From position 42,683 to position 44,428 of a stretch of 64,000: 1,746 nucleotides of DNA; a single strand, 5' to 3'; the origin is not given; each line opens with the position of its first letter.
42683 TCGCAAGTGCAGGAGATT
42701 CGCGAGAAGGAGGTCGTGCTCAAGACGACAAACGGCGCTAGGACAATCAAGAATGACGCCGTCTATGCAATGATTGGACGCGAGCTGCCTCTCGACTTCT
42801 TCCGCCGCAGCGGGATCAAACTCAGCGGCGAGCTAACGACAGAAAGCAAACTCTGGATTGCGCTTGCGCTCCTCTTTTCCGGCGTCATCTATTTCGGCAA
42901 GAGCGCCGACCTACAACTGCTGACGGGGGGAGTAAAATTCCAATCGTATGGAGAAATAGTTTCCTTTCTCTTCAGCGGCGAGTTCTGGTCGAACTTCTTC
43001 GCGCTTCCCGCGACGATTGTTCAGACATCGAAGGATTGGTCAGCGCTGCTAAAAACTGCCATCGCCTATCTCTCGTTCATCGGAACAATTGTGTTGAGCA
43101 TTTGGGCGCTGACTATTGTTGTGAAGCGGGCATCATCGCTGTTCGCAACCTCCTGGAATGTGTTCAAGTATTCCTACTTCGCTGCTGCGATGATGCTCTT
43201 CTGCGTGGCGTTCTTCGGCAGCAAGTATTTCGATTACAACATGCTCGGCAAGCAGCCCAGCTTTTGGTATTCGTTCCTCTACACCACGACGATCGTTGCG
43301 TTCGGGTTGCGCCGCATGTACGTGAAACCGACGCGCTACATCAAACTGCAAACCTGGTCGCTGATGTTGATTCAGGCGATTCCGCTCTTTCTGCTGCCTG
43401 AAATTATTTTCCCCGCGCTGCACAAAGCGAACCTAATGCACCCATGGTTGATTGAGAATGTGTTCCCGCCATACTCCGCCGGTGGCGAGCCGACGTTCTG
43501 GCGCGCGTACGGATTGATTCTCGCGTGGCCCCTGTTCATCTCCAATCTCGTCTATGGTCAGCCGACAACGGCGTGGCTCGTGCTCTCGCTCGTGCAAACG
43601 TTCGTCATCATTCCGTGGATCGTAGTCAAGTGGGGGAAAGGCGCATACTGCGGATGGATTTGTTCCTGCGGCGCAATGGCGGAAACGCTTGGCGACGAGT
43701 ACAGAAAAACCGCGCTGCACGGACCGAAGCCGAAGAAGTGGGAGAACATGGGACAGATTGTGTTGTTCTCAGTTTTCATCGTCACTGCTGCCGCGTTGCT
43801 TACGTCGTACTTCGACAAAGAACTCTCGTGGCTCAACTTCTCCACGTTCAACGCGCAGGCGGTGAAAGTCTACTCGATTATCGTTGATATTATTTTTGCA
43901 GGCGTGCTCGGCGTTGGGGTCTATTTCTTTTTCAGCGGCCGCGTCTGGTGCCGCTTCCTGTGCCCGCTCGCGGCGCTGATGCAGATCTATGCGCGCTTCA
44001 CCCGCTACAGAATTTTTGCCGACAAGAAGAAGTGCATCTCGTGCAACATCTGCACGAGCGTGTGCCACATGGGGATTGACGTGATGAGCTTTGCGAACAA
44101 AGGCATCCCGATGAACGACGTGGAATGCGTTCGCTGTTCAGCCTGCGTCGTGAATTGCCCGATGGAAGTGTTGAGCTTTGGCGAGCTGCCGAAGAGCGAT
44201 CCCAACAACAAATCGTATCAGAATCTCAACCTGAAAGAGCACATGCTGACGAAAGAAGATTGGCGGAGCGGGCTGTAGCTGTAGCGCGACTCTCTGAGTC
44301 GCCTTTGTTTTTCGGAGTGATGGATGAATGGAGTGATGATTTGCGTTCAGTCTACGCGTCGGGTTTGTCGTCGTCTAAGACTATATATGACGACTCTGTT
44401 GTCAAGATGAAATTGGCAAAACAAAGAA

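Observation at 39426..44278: DsbD followed by a flavoprotein fused to a NapH-like membrane polyferredoxin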

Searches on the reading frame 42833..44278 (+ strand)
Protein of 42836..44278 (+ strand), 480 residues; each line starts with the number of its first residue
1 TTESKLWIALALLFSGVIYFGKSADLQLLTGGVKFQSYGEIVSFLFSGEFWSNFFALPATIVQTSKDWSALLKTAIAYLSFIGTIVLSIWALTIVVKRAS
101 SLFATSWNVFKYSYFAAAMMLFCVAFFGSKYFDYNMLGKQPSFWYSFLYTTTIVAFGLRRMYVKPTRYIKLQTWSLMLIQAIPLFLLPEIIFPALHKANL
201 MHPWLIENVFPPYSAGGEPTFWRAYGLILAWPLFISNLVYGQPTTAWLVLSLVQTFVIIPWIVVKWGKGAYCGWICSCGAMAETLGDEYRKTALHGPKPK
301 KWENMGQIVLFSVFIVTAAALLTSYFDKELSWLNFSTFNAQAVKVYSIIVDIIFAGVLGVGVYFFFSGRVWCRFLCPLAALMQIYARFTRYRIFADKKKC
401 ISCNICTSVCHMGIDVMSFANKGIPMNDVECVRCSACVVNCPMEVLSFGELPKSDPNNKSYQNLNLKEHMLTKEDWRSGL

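Call 34: search_solved_structures(query=window:42836-44278:+, max_evalue=10, show_alignments=0)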
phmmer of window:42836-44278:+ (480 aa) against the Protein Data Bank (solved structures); distinct sequences matched with E-value up to 10: 130 (the best 60 are shown).
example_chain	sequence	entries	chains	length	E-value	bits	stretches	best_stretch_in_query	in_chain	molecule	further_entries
9sw6_H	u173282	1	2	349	0.0005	22.2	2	391-455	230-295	Tungsten formylmethanofuran dehydrogenase, subunit F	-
8a8o_C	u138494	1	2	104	0.00061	21.9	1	398-448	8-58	Beta-subunit of the PAPS reductase from Methanothermococcus thermolithotrophicus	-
6cfw_N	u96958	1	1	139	0.00092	21.3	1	392-449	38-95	NADH-plastoquinone oxidoreductase subunit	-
7p5h_A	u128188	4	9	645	0.0012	20.9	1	380-448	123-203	Fe-hydrogenase, subunit alpha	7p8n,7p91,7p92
6u8y_N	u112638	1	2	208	0.0013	20.9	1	389-450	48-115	NADH dehydrogenase subunit I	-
5t5i_F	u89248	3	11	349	0.0019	20.3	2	390-453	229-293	Tungsten formylmethanofuran dehydrogenase subunit fwdF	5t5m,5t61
6hum_I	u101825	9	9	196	0.0019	20.3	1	387-450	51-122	NAD(P)H-quinone oxidoreductase subunit I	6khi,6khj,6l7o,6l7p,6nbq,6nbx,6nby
7eu3_I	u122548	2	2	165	0.0064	18.6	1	390-451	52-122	NAD(P)H-quinone oxidoreductase subunit I, chloroplastic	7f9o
9sw6_G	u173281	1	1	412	0.0064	18.6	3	369-447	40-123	Polyferredoxin protein MvhB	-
7wfg_I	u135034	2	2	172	0.0076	18.3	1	387-451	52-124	NAD(P)H-quinone oxidoreductase subunit I, chloroplastic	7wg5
9sfi_T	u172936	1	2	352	0.011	17.8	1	374-453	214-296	4Fe-4S ferredoxin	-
9grx_I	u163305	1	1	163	0.023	16.7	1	387-451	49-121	NAD(P)H-quinone oxidoreductase subunit I, chloroplastic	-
8a6t_B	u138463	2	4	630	0.028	16.4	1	391-445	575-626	Electron bifurcating hydrogenase subunit HydB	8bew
7q4v_A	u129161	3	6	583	0.042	15.9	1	393-446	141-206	Iron hydrogenase HydA1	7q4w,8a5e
7ar7_I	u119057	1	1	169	0.074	15.1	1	359-456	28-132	NADH dehydrogenase [ubiquinone] iron-sulfur protein 8-A, mitochondrial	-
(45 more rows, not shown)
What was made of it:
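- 44012..44185 (+): aa 733-790: 2x[4Fe-4S] ferredoxin-type domain, with C740/743/746/750 and C771/774/777/781. PDB ferredoxin-domain hits are in call 34.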

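Call 59: search_protein_representatives(protein=window:42833-44275:+)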
Query: 481 residues. Proteins with E-value up to 0.001 (for the whole library): 4457; up to 1e-10: 638; up to 1e-30: 149. The best 150 are listed.
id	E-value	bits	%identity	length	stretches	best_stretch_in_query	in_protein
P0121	5.0e-157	540.1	56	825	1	5-481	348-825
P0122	7.0e-130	450.6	55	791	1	7-454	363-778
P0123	9.7e-125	433.6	52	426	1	67-458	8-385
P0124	5.7e-123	427.8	53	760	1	74-451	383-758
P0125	4.2e-111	388.6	46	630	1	17-481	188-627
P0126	2.1e-106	373.1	51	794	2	143-461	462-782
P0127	5.5e-106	371.7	48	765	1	25-451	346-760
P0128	3.2e-103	362.6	54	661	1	138-455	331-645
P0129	4.7e-102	358.8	58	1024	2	220-454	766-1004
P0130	4.9e-102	358.7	43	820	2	12-481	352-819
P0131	5.5e-100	352.0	52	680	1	142-455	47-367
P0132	4.8e-98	345.6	48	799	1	69-463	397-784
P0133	1.4e-97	344.0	51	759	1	138-452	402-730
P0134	3.2e-95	336.3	53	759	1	143-454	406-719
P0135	6.1e-95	335.3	49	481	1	140-455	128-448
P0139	4.4e-86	306.1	51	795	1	140-452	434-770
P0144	5.2e-71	256.4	42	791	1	128-450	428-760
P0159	1.4e-51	192.3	38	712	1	143-451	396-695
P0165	4.6e-49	184.0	40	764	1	134-450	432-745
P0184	3.7e-42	161.2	44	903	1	224-455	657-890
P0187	1.8e-41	158.9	38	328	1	124-449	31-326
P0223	4.8e-36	141.1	31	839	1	79-448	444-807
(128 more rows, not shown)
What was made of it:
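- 43256..43999 (+): aa 481-728: NapH/NosR-type membrane core. TM helices are 481-503, 507-537, 585-606, 637-666 and 680-705, and 561-579 is probably re-entrant. The representative search aligns aa 480-795 (call 59).
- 149 representatives at the 50% identity level reach E<=1e-30 (call 59).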

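Call 60: search_protein_families(library=pfam, proteins=[P0124, P0129, P0133, P0139, P0144, P0159, P0165, P0184, P0223, P0187], max_evalue=0.00001)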
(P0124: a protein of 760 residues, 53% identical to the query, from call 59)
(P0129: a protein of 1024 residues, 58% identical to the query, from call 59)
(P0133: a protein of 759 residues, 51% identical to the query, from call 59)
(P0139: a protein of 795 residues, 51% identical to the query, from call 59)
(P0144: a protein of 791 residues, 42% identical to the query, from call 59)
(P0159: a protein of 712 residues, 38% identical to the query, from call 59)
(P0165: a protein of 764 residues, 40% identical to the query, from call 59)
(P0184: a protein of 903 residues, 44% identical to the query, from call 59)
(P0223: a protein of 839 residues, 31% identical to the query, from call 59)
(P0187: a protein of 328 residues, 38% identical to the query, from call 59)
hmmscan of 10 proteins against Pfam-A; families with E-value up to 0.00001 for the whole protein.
P0124 (760 aa): 9 families
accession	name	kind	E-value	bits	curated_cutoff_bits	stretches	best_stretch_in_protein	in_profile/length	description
PF13738.12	Pyr_redox_3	-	5.7e-34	118.2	30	1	88-350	1-283/305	Pyridine nucleotide-disulphide oxidoreductase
PF07992.20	Pyr_redox_2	-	2.5e-24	86.7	26.1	1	85-353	1-256/291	Pyridine nucleotide-disulphide oxidoreductase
PF00070.33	Pyr_redox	-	5.1e-11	43.4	22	1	237-306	1-71/82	Pyridine nucleotide-disulphide oxidoreductase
PF12801.12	Fer4_5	-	1.1e-09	38.6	22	1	661-700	5-44/48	4Fe-4S binding domain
PF13187.11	Fer4_9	-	1.8e-06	28.3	27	1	707-753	1-51/52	4Fe-4S dicluster domain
PF03486.20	HI0933_like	-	2.2e-06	27.8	50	0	86-116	2-32/244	HI0933-like protein Rossmann domain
PF01946.23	Thi4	-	2.6e-06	27.3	26.2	0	85-118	18-52/235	Thi4 family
PF01134.28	GIDA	-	4.2e-06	26.5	22.1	0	86-114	1-29/391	Glucose inhibited division protein A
PF12838.12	Fer4_7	-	5.1e-06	27.3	27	1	707-753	1-52/52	4Fe-4S dicluster domain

P0129 (1024 aa): 10 families
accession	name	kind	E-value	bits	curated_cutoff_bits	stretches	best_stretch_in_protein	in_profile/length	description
PF13738.12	Pyr_redox_3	-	5e-27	95.4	30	2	243-323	122-203/305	Pyridine nucleotide-disulphide oxidoreductase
PF07992.20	Pyr_redox_2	-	3.4e-19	69.8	26.1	1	75-332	2-190/291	Pyridine nucleotide-disulphide oxidoreductase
PF12801.12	Fer4_5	-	3.2e-10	40.2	22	1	802-840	8-45/48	4Fe-4S binding domain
PF00070.33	Pyr_redox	-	3.3e-08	34.4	22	0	286-322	1-37/82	Pyridine nucleotide-disulphide oxidoreductase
PF00890.30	FAD_binding_2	-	4e-08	33.3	20.4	0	75-108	1-34/414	FAD binding domain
PF13237.11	Fer4_10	-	2.2e-07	31.1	25.5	1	944-993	2-53/53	4Fe-4S dicluster domain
PF12838.12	Fer4_7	-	8.3e-07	29.8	27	0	950-996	1-52/52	4Fe-4S dicluster domain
PF01266.30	DAO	-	1.2e-06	28.8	27.9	0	75-106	1-33/353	FAD dependent oxidoreductase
PF13187.11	Fer4_9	-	1.8e-06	28.3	27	1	950-996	1-51/52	4Fe-4S dicluster domain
PF14697.11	Fer4_21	-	1.9e-06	28.3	35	1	947-995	4-55/59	4Fe-4S dicluster domain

P0133 (759 aa): 8 families
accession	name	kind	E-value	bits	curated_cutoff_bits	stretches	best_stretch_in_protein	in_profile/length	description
PF13738.12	Pyr_redox_3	-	4.4e-28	98.8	30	1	82-339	1-281/305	Pyridine nucleotide-disulphide oxidoreductase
PF07992.20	Pyr_redox_2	-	2.5e-26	93.2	26.1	1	80-339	2-251/291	Pyridine nucleotide-disulphide oxidoreductase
PF00070.33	Pyr_redox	-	4.2e-11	43.6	22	1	231-296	1-67/82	Pyridine nucleotide-disulphide oxidoreductase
PF13187.11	Fer4_9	-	1.9e-08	34.6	27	1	678-724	1-51/52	4Fe-4S dicluster domain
PF12801.12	Fer4_5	-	3.5e-08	33.7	22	0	519-561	6-44/48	4Fe-4S binding domain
PF12838.12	Fer4_7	-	1.1e-07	32.7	27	1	678-724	1-52/52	4Fe-4S dicluster domain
PF13237.11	Fer4_10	-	4.4e-07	30.2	25.5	1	673-721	3-53/53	4Fe-4S dicluster domain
PF14697.11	Fer4_21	-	8.2e-07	29.5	35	1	675-722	4-53/59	4Fe-4S dicluster domain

P0139 (795 aa): 12 families
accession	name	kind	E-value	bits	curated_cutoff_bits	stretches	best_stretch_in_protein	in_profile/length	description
PF13738.12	Pyr_redox_3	-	2.3e-27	96.5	30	1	88-363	2-282/305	Pyridine nucleotide-disulphide oxidoreductase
PF07992.20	Pyr_redox_2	-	5.1e-21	75.8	26.1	1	85-364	2-255/291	Pyridine nucleotide-disulphide oxidoreductase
PF12801.12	Fer4_5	-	1.5e-08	34.9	22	0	568-598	10-39/48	4Fe-4S binding domain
PF14697.11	Fer4_21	-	2.5e-08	34.3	35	1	715-763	4-55/59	4Fe-4S dicluster domain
PF00070.33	Pyr_redox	-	5.8e-08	33.6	22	0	236-278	1-43/82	Pyridine nucleotide-disulphide oxidoreductase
PF13237.11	Fer4_10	-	3.4e-07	30.5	25.5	1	714-761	4-53/53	4Fe-4S dicluster domain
PF01134.28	GIDA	-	8.2e-07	28.8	22.1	0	85-112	1-28/391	Glucose inhibited division protein A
PF12831.13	FAD_oxidored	-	9.5e-07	28.9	27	0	85-113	1-29/416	FAD dependent oxidoreductase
PF03486.20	HI0933_like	-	1.1e-06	28.7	50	0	85-117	2-34/244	HI0933-like protein Rossmann domain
PF12838.12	Fer4_7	-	1.7e-06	28.8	27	0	718-764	1-52/52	4Fe-4S dicluster domain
PF13187.11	Fer4_9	-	2.6e-06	27.8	27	1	718-764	1-51/52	4Fe-4S dicluster domain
PF00890.30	FAD_binding_2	-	3.2e-06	27.1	20.4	0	85-127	1-43/414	FAD binding domain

P0144 (791 aa): 9 families
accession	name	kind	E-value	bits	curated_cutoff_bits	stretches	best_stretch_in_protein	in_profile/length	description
PF07992.20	Pyr_redox_2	-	1.5e-17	64.4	26.1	1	77-292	2-210/291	Pyridine nucleotide-disulphide oxidoreductase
PF13738.12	Pyr_redox_3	-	2.1e-17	63.8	30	1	164-357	103-276/305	Pyridine nucleotide-disulphide oxidoreductase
PF13237.11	Fer4_10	-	2.1e-08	34.4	25.5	1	706-753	4-53/53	4Fe-4S dicluster domain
PF12838.12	Fer4_7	-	1.4e-07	32.2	27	0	710-756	1-52/52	4Fe-4S dicluster domain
PF13187.11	Fer4_9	-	2.3e-07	31.2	27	1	710-756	1-51/52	4Fe-4S dicluster domain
PF14697.11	Fer4_21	-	3.3e-07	30.8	35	1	707-758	4-58/59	4Fe-4S dicluster domain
PF00037.32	Fer4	-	3.7e-07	30.1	21.1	0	742-758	8-24/24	4Fe-4S binding domain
PF12801.12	Fer4_5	-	1.9e-06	28.2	22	0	667-698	8-39/48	4Fe-4S binding domain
PF13484.11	Fer4_16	-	5.9e-06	27.4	30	0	741-760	1-20/66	4Fe-4S double cluster binding domain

P0159 (712 aa): 11 families
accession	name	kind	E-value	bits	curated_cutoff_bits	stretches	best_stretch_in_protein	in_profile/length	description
PF13738.12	Pyr_redox_3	-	3.6e-33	115.6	30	1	81-338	2-281/305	Pyridine nucleotide-disulphide oxidoreductase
PF07992.20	Pyr_redox_2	-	2.2e-24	86.9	26.1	1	78-338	2-251/291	Pyridine nucleotide-disulphide oxidoreductase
PF00070.33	Pyr_redox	-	2.4e-10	41.2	22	1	233-300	1-70/82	Pyridine nucleotide-disulphide oxidoreductase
PF00037.32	Fer4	-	5.9e-09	35.8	21.1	0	674-690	6-22/24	4Fe-4S binding domain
PF14697.11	Fer4_21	-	3e-08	34.1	35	1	640-691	5-57/59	4Fe-4S dicluster domain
PF13434.12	Lys_Orn_oxgnase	-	1.5e-07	31.3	21.3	0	166-266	117-226/339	L-lysine 6-monooxygenase/L-ornithine 5-monooxygenase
PF13237.11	Fer4_10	-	2.4e-07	31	25.5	1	638-687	4-53/53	4Fe-4S dicluster domain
PF13187.11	Fer4_9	-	4.6e-07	30.2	27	1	642-690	1-51/52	4Fe-4S dicluster domain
PF03486.20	HI0933_like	-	8e-07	29.2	50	0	78-109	2-33/244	HI0933-like protein Rossmann domain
PF01494.25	FAD_binding_3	-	2.3e-06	27.5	22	0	78-110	3-35/349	FAD binding domain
PF12838.12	Fer4_7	-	3.3e-06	27.9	27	1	642-690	1-52/52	4Fe-4S dicluster domain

P0165 (764 aa): 16 families
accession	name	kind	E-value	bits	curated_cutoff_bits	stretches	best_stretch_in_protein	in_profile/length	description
PF13738.12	Pyr_redox_3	-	6.3e-39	134.5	30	1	79-338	1-283/305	Pyridine nucleotide-disulphide oxidoreductase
PF07992.20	Pyr_redox_2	-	9e-27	94.7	26.1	1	76-337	1-253/291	Pyridine nucleotide-disulphide oxidoreductase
PF03486.20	HI0933_like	-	5.5e-10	39.5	50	0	77-108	2-33/244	HI0933-like protein Rossmann domain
PF00890.30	FAD_binding_2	-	6.2e-10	39.3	20.4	1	77-107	1-31/414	FAD binding domain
PF14697.11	Fer4_21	-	1e-09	38.8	35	1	690-741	4-56/59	4Fe-4S dicluster domain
PF00037.32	Fer4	-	2.8e-09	36.8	21.1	1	725-742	6-23/24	4Fe-4S binding domain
PF00070.33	Pyr_redox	-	5.8e-08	33.6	22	0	229-291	2-66/82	Pyridine nucleotide-disulphide oxidoreductase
PF01134.28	GIDA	-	6e-08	32.6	22.1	0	77-106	1-30/391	Glucose inhibited division protein A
PF12838.12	Fer4_7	-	2.1e-07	31.7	27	1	693-741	1-52/52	4Fe-4S dicluster domain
PF13237.11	Fer4_10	-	2.9e-07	30.7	25.5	1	690-738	5-53/53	4Fe-4S dicluster domain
PF01266.30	DAO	-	5.4e-07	29.9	27.9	1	77-110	1-35/353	FAD dependent oxidoreductase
PF12837.12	Fer4_6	-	5.6e-07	29.7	25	0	725-742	7-24/24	4Fe-4S binding domain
PF13187.11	Fer4_9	-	1e-06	29.1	27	1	693-741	1-51/52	4Fe-4S dicluster domain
PF01946.23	Thi4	-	1.7e-06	27.9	26.2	0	76-107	18-50/235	Thi4 family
PF12801.12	Fer4_5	-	2.2e-06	28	22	0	546-582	3-39/48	4Fe-4S binding domain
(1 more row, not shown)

P0184 (903 aa): 13 families
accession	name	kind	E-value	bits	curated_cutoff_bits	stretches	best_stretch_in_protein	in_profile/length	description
PF13738.12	Pyr_redox_3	-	4.6e-37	128.3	30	1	116-391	1-289/305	Pyridine nucleotide-disulphide oxidoreductase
PF07992.20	Pyr_redox_2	-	6.9e-24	85.2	26.1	1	113-381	1-251/291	Pyridine nucleotide-disulphide oxidoreductase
PF00890.30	FAD_binding_2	-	2.2e-09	37.5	20.4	1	114-145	1-32/414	FAD binding domain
PF03486.20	HI0933_like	-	3.4e-09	37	50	0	114-145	2-33/244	HI0933-like protein Rossmann domain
PF13187.11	Fer4_9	-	3.5e-08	33.8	27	1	833-880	1-50/52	4Fe-4S dicluster domain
PF00070.33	Pyr_redox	-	6.5e-08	33.4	22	0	271-334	2-67/82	Pyridine nucleotide-disulphide oxidoreductase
PF14697.11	Fer4_21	-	8.3e-08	32.7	35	1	831-881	5-56/59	4Fe-4S dicluster domain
PF00037.32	Fer4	-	1.3e-07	31.6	21.1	0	865-882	6-23/24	4Fe-4S binding domain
PF12838.12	Fer4_7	-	3.6e-07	31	27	1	833-880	1-51/52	4Fe-4S dicluster domain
PF01266.30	DAO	-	9.4e-07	29.1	27.9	0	114-181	1-58/353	FAD dependent oxidoreductase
PF13434.12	Lys_Orn_oxgnase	-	7.2e-06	25.8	21.3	0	209-291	128-211/339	L-lysine 6-monooxygenase/L-ornithine 5-monooxygenase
PF13183.11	Fer4_8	-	7.9e-06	26.8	27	0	861-879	48-66/68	4Fe-4S dicluster domain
PF01946.23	Thi4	-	8.2e-06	25.7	26.2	0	113-143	18-49/235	Thi4 family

P0223 (839 aa): 13 families
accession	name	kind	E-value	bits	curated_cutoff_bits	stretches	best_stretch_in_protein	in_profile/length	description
PF13738.12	Pyr_redox_3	-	1.2e-39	136.9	30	1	198-452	1-281/305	Pyridine nucleotide-disulphide oxidoreductase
PF07992.20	Pyr_redox_2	-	1.4e-25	90.8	26.1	1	196-453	2-252/291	Pyridine nucleotide-disulphide oxidoreductase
PF14697.11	Fer4_21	-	1.1e-07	32.3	35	1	756-806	4-57/59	4Fe-4S dicluster domain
PF12838.12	Fer4_7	-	2.9e-07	31.3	27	0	791-811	2-22/52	4Fe-4S dicluster domain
PF13237.11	Fer4_10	-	6.3e-07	29.7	25.5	1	753-802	2-53/53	4Fe-4S dicluster domain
PF00037.32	Fer4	-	7.5e-07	29.2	21.1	0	789-807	6-24/24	4Fe-4S binding domain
PF12801.12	Fer4_5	-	9.8e-07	29.1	22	0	711-747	3-39/48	4Fe-4S binding domain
PF12837.12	Fer4_6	-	2e-06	27.9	25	0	753-773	2-22/24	4Fe-4S binding domain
PF00070.33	Pyr_redox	-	2.1e-06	28.6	22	0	347-413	1-69/82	Pyridine nucleotide-disulphide oxidoreductase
PF01266.30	DAO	-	2.3e-06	27.8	27.9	0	196-228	1-34/353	FAD dependent oxidoreductase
PF03486.20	HI0933_like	-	3.1e-06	27.2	50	0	196-227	2-33/244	HI0933-like protein Rossmann domain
PF12831.13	FAD_oxidored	-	6e-06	26.2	27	0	196-228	1-33/416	FAD dependent oxidoreductase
PF00890.30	FAD_binding_2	-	6.8e-06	26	20.4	0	196-226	1-31/414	FAD binding domain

P0187 (328 aa): 4 families
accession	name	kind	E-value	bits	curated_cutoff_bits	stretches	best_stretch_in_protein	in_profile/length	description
PF14697.11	Fer4_21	-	4e-08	33.7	35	1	273-322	5-55/59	4Fe-4S dicluster domain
PF13187.11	Fer4_9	-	1.3e-07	32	27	1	275-323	1-51/52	4Fe-4S dicluster domain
PF12838.12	Fer4_7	-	1e-06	29.5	27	1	275-323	1-52/52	4Fe-4S dicluster domain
PF13237.11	Fer4_10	-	2.6e-06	27.7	25.5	1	273-320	6-53/53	4Fe-4S dicluster domain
